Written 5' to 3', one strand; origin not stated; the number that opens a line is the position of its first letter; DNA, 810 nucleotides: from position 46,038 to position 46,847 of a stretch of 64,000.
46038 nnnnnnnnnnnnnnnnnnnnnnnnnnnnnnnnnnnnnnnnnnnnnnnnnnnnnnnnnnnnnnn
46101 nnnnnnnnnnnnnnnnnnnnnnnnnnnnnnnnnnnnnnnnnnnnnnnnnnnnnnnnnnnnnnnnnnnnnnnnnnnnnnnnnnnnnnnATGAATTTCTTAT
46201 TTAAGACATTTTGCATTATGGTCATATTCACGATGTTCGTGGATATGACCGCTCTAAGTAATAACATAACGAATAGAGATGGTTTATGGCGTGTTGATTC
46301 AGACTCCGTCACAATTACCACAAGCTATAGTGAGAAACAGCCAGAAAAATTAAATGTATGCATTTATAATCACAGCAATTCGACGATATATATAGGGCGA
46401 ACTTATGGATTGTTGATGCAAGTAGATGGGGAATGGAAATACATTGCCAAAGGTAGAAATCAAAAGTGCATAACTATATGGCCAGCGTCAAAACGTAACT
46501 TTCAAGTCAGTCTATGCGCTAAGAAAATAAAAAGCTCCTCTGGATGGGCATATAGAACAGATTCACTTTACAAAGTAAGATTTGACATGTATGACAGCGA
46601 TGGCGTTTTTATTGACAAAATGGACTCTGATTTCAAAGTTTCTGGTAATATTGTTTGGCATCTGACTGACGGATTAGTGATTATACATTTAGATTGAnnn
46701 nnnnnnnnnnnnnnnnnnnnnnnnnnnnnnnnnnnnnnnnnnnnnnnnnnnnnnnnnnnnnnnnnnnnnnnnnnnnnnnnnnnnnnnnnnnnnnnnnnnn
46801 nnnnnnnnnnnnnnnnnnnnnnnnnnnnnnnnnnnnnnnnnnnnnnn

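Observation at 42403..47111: Orphan polymorphic-toxin/immunity graveyard as IME cargo, bracketed by 250-bp direct repeats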

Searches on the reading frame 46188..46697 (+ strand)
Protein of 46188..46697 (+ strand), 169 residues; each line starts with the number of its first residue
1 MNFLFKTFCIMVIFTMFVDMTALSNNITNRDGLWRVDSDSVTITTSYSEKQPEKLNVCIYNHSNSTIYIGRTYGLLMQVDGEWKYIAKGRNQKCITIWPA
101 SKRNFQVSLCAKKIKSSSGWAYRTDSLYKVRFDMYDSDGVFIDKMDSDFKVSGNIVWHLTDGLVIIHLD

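Call 6: search_protein_families(library=pfam, max_evalue=0.1, proteins=[window:46188-46697:+])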
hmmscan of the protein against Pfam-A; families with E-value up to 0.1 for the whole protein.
window:46188-46697:+ (169 aa): 1 family
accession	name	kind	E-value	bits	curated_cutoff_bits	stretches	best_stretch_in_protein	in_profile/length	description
PF20251.4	Big_14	-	7.4e-05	23.1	27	1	40-110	4-78/104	Bacterial Ig-like domain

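Call 17: find_encoding_contigs(protein=window:46188-46697:+, flank=10000, max_places=8)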
Protein window:46188-46697:+ (169 aa): 24 contigs read that carry it; 8 places shown.
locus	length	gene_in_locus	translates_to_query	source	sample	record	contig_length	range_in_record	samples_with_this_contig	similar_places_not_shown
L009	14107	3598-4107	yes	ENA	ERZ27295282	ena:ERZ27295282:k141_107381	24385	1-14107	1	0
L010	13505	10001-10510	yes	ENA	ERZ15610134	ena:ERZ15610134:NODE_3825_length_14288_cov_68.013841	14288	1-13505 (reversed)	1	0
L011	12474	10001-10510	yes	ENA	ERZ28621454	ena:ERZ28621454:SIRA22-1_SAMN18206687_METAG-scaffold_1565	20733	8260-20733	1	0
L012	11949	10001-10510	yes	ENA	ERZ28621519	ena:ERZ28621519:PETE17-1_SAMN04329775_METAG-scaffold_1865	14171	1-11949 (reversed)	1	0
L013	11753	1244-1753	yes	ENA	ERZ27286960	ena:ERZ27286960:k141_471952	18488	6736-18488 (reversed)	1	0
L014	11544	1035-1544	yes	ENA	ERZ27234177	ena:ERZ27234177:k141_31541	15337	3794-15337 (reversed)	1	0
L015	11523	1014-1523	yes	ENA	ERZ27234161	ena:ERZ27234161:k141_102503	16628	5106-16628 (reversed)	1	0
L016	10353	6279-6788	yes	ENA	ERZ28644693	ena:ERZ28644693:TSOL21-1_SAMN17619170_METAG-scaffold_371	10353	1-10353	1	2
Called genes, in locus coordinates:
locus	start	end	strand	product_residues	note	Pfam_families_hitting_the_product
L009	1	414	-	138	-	?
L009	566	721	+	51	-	-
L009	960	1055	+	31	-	-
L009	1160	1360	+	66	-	-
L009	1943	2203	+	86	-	PF15566:Imm32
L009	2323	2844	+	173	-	PF05593:RHS_repeat (faint)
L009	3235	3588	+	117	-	-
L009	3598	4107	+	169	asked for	-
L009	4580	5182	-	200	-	-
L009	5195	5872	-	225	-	-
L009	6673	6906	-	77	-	-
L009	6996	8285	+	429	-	PF13173:AAA_14, PF13635:DUF4143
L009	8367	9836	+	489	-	PF13229:Beta_helix (weak)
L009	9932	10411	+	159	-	PF08211:dCMP_cyt_deam_2, PF00383:dCMP_cyt_deam_1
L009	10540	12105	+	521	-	PF01039:Carboxyl_trans, PF03255:ACCA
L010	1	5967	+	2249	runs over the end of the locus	?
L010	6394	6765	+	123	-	-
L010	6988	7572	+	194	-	PF09346:SMI1_KNR4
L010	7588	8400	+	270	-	-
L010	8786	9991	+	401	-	-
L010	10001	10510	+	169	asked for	-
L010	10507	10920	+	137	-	-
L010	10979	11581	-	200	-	-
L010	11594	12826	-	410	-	-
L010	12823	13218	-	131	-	PF21983:NikA-like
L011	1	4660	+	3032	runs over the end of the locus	PF05593:RHS_repeat (faint), PF03534:SpvB, PF13517:FG-GAP_3 (faint), PF01839:FG-GAP (faint), PF12256:TcdB_toxin_midN, PF20041:DUF6443 (faint), PF25023:TEN_YD-shell, PF15636:Tox-GHH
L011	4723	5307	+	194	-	PF09346:SMI1_KNR4 (weak)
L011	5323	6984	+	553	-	PF25023:TEN_YD-shell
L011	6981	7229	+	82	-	-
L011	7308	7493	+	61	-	-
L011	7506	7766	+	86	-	PF15566:Imm32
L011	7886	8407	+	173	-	PF05593:RHS_repeat (faint)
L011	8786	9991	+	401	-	-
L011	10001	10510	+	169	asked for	-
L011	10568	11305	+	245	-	PF15545:Ntox8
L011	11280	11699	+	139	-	PF11042:DUF2750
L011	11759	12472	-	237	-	?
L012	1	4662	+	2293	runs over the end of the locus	?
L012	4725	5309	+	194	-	PF09346:SMI1_KNR4 (weak)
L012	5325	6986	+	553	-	PF25023:TEN_YD-shell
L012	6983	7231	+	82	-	-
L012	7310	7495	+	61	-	-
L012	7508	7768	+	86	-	PF15566:Imm32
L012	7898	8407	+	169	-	PF05593:RHS_repeat (faint)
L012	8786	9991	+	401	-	-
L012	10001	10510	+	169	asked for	-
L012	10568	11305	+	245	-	PF15545:Ntox8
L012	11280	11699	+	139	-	PF11042:DUF2750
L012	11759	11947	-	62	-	?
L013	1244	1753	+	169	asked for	-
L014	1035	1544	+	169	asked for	-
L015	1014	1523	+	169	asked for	-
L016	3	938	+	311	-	?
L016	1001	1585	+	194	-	PF09346:SMI1_KNR4 (weak)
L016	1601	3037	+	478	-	PF25023:TEN_YD-shell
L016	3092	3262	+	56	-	-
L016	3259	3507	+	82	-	-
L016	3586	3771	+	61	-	-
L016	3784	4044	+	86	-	PF15566:Imm32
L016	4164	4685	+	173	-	PF05593:RHS_repeat (faint)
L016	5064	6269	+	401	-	-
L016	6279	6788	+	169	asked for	-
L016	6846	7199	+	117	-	-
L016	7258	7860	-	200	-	-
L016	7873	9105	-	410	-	-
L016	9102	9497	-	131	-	PF21983:NikA-like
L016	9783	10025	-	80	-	-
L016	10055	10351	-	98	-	?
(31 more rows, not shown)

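Call 30: search_protein_families(library=pfam, max_evalue=0.05, proteins=[L011:8786-9991:+, L010:10507-10920:+, L016:6846-7199:+, L010:7588-8400:+, L011:6981-7229:+, L011:7308-7493:+])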
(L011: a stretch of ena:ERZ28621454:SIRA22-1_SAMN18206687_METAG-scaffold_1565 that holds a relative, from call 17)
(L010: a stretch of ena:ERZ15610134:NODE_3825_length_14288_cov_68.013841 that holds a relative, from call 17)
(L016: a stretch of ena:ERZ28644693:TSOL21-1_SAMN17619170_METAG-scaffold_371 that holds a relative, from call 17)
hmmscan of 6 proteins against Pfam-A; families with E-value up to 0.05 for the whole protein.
L011:8786-9991:+ (401 aa): 0 families

L010:10507-10920:+ (137 aa): 1 family
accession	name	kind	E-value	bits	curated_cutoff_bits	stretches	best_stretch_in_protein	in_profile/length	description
PF13676.11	TIR_2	-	0.015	16.3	28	1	39-109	51-118/122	TIR domain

L016:6846-7199:+ (117 aa): 1 family
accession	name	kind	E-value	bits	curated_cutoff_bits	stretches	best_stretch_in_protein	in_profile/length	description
PF13676.11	TIR_2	-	0.0057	17.6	28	1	17-89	49-118/122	TIR domain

L010:7588-8400:+ (270 aa): 0 families

L011:6981-7229:+ (82 aa): 0 families

L011:7308-7493:+ (61 aa): 0 families

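Call 31: search_protein_families(library=ncbifam, max_evalue=0.01, proteins=[L011:8786-9991:+, window:46188-46697:+])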
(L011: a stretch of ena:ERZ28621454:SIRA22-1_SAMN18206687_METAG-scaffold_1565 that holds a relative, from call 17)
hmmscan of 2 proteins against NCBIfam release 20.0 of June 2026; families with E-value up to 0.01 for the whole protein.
L011:8786-9991:+ (401 aa): 1 family
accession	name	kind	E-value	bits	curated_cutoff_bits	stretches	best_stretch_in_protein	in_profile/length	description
NF051463.1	Rv1815_serprot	equivalog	0.005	16.3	175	0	231-371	34-166/190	Rv1815 family serine proteinase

window:46188-46697:+ (169 aa): 0 families

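Call 32: search_solved_structures(query=L011:8786-9991:+, max_evalue=1, show_alignments=1)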
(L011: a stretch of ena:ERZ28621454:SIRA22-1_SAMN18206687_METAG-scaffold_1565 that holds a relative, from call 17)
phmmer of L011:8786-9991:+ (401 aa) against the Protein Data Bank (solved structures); distinct sequences matched with E-value up to 1: 2.
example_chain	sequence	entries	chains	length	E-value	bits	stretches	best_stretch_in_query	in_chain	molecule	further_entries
2oua_A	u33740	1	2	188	0.016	17.6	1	205-385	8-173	Serine protease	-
1qdm_A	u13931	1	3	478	0.45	12.9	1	191-280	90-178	PROPHYTEPSIN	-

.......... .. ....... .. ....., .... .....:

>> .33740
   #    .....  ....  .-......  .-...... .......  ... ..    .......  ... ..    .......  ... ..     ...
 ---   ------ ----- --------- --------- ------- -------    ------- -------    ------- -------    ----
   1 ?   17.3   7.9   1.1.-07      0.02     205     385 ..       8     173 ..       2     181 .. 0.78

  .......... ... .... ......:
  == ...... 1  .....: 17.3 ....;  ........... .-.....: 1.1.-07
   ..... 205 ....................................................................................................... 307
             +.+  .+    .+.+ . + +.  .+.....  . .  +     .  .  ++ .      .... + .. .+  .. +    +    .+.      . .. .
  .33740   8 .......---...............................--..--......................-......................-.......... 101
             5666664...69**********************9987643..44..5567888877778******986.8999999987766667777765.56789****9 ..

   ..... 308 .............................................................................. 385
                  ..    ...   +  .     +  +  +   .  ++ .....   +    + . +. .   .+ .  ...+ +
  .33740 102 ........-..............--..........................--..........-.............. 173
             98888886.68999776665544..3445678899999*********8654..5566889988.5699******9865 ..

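Call 58: find_homologous_proteins(query=window:46188-46697:+, max_evalue=0.001)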
Query window:46188-46697:+ (169 aa): 6 proteins with E <= 0.001 among 16 candidates.
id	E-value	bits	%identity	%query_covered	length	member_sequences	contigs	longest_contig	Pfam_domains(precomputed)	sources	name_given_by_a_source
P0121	8.6e-106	369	86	94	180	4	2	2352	-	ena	-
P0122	9.9e-106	369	96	100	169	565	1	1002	-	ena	-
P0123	2.1e-87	309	85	100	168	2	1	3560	-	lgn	-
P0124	3.6e-61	224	99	59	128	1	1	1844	-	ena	-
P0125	5.0e-52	194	96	53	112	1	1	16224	-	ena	-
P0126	2.4e-26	111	95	34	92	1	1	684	-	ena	-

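Call 65: predict_structure(protein=window:46188-46697:+)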
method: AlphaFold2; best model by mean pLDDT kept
length: 169 residues; sequences in the alignment: 1
mean_pLDDT: 50.4   pTM: 0.48
mean pLDDT of the five models: 50.4, 34.9, 30.0, 29.7, 29.1
residues with pLDDT >= 90: 0; 70-90: 19; 50-70: 69; < 50: 81
segments of 3 or more residues with pLDDT < 50: 1-7, 16-42, 64-74, 88-90, 112-126, 152-169
pLDDT, mean of each block of 10 residues (from residue 1): 40 48 29 36 54 69 46 51 55 67 62 43 49 77 65 36 27
secondary structure, 60 per line:
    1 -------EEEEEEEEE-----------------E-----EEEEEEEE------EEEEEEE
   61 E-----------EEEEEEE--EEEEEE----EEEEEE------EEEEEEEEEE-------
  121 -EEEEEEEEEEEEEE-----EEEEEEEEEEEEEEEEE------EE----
elements in order: E8-16 E40-47 E54-61 E73-79 E82-87 E92-97 E104-113 E122-135 E141-157

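Call 66: search_protein_representatives(protein=window:46188-46697:+)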
Query: 169 residues. Proteins with E-value up to 0.001 (for the whole library): 10; up to 1e-10: 9; up to 1e-30: 4. The best 10 are listed.
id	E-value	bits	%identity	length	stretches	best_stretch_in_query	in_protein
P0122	3.2e-106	368.8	96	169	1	1-169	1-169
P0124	1.1e-61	223.8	98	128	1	1-101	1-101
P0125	1.6e-52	194.1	93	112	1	51-141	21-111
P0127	8.3e-31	123.4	62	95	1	76-169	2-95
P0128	7.2e-30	120.4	95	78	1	11-71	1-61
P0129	5.8e-20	88.2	96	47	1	11-57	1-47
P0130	5.9e-15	71.9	43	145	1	28-124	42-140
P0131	1.4e-13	67.4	35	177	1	38-169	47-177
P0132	1.8e-13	67.0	30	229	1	12-169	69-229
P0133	3.4e-06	43.4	25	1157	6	14-64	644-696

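Call 72: predict_structure(alignment_id=A2)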
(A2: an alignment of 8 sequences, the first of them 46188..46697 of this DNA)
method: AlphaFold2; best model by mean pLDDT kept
length: 169 residues; sequences in the alignment: 8
mean_pLDDT: 68.8   pTM: 0.61
mean pLDDT of the five models: 68.8, 64.3, 58.0, 50.4, 44.0
residues with pLDDT >= 90: 15; 70-90: 78; 50-70: 47; < 50: 29
segments of 3 or more residues with pLDDT < 50: 16-37, 118-120, 161-163
pLDDT, mean of each block of 10 residues (from residue 1): 54 47 31 44 83 83 87 79 75 80 83 52 80 86 85 66 53
secondary structure, 60 per line:
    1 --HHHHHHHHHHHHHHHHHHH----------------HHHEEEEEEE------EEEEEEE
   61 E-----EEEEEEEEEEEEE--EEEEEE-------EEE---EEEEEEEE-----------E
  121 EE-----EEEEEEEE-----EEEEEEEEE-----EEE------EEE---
elements in order: H3-21 E41-47 E54-61 E67-79 E82-87 E95-97 E101-108 E120-122 E128-135 E141-149 E155-157 E164-166

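Call 74: fold_search(model_id=the predicted structure, library=pdb)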
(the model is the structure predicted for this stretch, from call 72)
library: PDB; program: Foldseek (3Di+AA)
matches with E <= 10: 1532; with E <= 0.001: 6
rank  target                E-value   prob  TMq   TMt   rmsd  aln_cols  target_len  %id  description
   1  1xvs_A                8.6e-05  1.00  0.36  0.47   6.0       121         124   16  Crystal structure of apaG Protein from Vibrio cholerae (released 2004-12-14)
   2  1tza_B                3.1e-04  1.00  0.32  0.41   7.1       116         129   10  X-ray structure of Northeast Structural Genomics Consortium target SoR45 (released 2004-07-27)
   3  9npl_C                6.3e-04  1.00  0.32  0.10   6.8       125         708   10  Crystal structure of the inactive conformation of a glycoside hydrolase (CapGH2b - E553Q Mutant) from the GH2 family i (released 2025-11-12)
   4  7xyr                  7.9e-04  1.00  0.35  0.13   6.6       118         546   18  Cystal Structure of Beta-glucuronidase from Bacteroides thetaiotaomicron (released 2023-07-05)
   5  9npd_A                8.3e-04  1.00  0.32  0.10   7.4       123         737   10  Crystal structure of the inactive conformation of a glycoside hydrolase (CapGH2b - E553Q Mutant) from the GH2 family i (released 2025-11-12)
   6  9npd_B                9.3e-04  1.00  0.32  0.10   7.3       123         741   10  Crystal structure of the inactive conformation of a glycoside hydrolase (CapGH2b - E553Q Mutant) from the GH2 family i (released 2025-11-12)
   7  8fk7_A                1.1e-03  1.00  0.41  0.50   9.0       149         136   11  Structure of the Pyrobaculum calidifontis flagellar-like archaeal type IV pilus (released 2023-06-28)
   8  1tza_A                1.1e-03  1.00  0.35  0.43   7.0       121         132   12  X-ray structure of Northeast Structural Genomics Consortium target SoR45 (released 2004-07-27)
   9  3but                  1.2e-03  0.99  0.31  0.37   6.4       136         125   13  Crystal structure of protein Af_0446 from Archaeoglobus fulgidus (released 2008-01-15)
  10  5tuh_A                1.7e-03  1.00  0.34  0.49   5.7       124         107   11  Archaellum periplasmic stator protein FlaG from Sulfolobus acidocaldarius (released 2018-01-10)
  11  1xq4_C                1.9e-03  1.00  0.37  0.48   5.8       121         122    9  Crystal Structure of the Putative ApaA Protein from Bordetella pertussis, Northeast Structural Genomics Target BeR40 (released 2004-11-09)
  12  5n6u_A                1.9e-03  1.00  0.33  0.10   6.9       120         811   13  Crystal structure of Beta-D-Mannosidase from Dictyoglomus thermophilum. (released 2017-04-12)
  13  1xq4_A                2.0e-03  1.00  0.37  0.48   5.8       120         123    9  Crystal Structure of the Putative ApaA Protein from Bordetella pertussis, Northeast Structural Genomics Target BeR40 (released 2004-11-09)
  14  6cxh_A                2.1e-03  1.00  0.36  0.18  18.6       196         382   11  Crystal structure of particulate methane monooxygenase from Methylomicrobium alcaliphilum 20Z (released 2018-05-16)
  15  4cuc_A                2.1e-03  1.00  0.35  0.09   6.4       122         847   15  Unravelling the multiple functions of the architecturally intricate Streptococcus pneumoniae beta-galactosidase, BgaA. (released 2014-08-20)
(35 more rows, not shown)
